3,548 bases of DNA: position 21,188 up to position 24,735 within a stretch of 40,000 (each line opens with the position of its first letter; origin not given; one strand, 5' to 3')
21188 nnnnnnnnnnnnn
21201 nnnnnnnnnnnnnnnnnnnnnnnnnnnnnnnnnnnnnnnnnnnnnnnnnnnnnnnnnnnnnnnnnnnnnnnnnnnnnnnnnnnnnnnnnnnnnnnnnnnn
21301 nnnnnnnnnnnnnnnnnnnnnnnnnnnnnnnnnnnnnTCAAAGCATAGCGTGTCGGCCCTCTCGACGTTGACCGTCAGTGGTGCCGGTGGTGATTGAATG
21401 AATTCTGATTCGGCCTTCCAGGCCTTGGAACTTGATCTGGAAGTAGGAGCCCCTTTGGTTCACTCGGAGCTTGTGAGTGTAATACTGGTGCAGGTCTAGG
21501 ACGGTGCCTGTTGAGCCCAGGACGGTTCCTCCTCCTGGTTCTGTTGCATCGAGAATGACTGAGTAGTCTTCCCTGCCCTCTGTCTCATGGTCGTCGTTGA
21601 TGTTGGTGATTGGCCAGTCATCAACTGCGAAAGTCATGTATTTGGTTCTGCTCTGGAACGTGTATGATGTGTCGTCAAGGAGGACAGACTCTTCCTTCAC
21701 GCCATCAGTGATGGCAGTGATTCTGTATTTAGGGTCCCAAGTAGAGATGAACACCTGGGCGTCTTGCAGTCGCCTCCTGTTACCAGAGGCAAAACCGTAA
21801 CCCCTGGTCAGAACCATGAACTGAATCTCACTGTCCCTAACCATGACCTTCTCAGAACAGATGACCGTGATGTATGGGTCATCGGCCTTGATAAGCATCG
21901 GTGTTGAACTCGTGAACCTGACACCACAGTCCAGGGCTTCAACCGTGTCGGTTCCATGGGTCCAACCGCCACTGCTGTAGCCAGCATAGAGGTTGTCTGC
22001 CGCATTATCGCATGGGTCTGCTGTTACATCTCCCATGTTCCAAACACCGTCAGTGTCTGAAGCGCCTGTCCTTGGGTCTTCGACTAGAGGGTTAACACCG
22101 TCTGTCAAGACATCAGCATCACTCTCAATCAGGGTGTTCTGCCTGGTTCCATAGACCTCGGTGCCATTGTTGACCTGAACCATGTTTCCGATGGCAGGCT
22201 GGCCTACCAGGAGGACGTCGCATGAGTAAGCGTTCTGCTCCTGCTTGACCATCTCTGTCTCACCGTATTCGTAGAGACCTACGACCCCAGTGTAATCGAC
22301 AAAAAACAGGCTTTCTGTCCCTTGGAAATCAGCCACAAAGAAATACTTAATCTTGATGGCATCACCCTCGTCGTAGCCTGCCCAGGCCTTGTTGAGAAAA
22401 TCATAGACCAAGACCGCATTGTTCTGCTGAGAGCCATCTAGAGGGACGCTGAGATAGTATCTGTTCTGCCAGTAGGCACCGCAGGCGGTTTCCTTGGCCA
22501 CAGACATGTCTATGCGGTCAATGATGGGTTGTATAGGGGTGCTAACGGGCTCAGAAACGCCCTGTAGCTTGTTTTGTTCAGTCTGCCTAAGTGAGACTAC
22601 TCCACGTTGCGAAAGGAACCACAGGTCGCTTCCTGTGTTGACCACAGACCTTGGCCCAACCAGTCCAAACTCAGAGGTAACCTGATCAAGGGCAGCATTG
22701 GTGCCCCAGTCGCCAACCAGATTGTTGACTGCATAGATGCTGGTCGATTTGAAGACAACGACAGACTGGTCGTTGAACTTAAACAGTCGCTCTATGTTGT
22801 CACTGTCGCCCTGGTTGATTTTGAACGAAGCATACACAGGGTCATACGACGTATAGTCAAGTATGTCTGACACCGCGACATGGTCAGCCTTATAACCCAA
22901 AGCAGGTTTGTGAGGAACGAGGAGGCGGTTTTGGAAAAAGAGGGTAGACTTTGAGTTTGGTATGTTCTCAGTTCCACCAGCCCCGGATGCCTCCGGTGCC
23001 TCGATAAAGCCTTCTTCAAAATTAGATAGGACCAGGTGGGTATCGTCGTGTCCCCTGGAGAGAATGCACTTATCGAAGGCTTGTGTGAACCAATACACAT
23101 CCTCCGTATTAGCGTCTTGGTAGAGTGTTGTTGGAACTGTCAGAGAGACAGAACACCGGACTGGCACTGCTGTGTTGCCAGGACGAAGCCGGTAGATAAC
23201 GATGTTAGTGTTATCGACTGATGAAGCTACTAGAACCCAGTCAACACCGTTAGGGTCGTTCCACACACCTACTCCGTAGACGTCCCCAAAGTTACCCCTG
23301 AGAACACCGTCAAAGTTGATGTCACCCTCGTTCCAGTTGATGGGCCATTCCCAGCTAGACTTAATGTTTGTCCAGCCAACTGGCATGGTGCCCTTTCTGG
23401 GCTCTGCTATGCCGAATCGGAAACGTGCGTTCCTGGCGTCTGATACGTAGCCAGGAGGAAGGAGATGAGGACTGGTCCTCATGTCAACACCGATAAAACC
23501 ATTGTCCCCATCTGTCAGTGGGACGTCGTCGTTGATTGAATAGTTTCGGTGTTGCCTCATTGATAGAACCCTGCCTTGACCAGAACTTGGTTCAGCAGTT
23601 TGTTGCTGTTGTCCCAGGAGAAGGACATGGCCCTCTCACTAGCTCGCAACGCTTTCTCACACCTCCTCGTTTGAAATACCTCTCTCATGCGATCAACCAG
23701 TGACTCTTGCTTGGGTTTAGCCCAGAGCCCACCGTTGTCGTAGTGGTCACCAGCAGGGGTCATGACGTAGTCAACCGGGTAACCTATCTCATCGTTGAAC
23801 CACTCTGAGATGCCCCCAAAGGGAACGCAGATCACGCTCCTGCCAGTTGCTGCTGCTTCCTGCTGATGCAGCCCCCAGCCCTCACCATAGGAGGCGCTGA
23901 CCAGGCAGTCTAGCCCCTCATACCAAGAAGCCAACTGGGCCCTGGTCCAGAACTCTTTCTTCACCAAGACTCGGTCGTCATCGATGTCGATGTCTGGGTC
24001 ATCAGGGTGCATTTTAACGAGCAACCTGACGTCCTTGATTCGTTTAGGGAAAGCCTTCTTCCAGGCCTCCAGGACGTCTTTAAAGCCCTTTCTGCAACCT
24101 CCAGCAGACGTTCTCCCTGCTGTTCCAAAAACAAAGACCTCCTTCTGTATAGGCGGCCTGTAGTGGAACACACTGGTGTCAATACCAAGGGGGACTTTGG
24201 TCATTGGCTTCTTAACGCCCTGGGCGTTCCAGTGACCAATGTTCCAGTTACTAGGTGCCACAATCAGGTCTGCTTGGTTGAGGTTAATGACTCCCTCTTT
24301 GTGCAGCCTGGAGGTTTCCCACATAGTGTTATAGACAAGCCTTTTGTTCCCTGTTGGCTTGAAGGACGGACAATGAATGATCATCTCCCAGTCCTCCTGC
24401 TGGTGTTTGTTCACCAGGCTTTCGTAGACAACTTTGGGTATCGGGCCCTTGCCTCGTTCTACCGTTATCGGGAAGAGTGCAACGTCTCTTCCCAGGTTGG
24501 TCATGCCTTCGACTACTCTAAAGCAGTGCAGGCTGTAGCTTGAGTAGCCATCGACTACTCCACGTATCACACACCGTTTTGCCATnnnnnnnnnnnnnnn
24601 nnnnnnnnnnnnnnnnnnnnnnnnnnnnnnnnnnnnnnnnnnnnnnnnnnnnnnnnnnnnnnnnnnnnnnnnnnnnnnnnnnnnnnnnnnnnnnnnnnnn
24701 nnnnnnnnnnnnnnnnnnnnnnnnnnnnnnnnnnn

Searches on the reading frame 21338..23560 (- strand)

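Call 6: search_protein_families(library=phrogs, proteins=[window:21338-23560:-], max_evalue=0.001)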
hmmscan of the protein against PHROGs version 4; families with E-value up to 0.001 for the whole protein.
window:21338-23560:- (740 aa): 2 families
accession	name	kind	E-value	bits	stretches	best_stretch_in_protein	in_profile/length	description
phrog_5107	-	lysis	1.9e-14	54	1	252-436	224-405/533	amidase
phrog_3287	-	head and packaging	0.0005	20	0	265-406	219-354/524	virion structural protein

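Call 7: search_protein_families(library=pfam, proteins=[window:21338-23560:-], max_evalue=0.001)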
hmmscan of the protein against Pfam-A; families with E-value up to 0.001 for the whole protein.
window:21338-23560:- (740 aa): 0 families

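Call 56: search_protein_families(library=ncbifam, proteins=[window:21338-23560:-], max_evalue=0.01)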
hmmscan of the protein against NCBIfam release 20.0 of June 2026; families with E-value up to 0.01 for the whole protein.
window:21338-23560:- (740 aa): 0 families

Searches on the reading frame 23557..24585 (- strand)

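Call 6: search_protein_families(library=phrogs, proteins=[window:23557-24585:-], max_evalue=0.001)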
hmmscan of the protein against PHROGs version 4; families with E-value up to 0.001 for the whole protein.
window:23557-24585:- (342 aa): 2 families
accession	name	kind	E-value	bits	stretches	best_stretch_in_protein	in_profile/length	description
phrog_2170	-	moron, auxiliary metabolic gene and host takeover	2.4e-28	100.3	1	15-338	16-372/374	glycosyltransferase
phrog_4356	-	moron, auxiliary metabolic gene and host takeover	0.0005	20.4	1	87-307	72-274/307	glycosyltransferase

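Call 7: search_protein_families(library=pfam, proteins=[window:23557-24585:-], max_evalue=0.001)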
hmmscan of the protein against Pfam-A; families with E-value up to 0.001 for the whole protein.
window:23557-24585:- (342 aa): 2 families
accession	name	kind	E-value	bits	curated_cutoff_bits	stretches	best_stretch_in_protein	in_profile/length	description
PF13692.12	Glyco_trans_1_4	-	7.7e-09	36.4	27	1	152-271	3-119/142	Glycosyl transferases group 1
PF00534.26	Glycos_transf_1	-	6.3e-07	29.5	26.4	1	213-319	82-169/172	Glycosyl transferases group 1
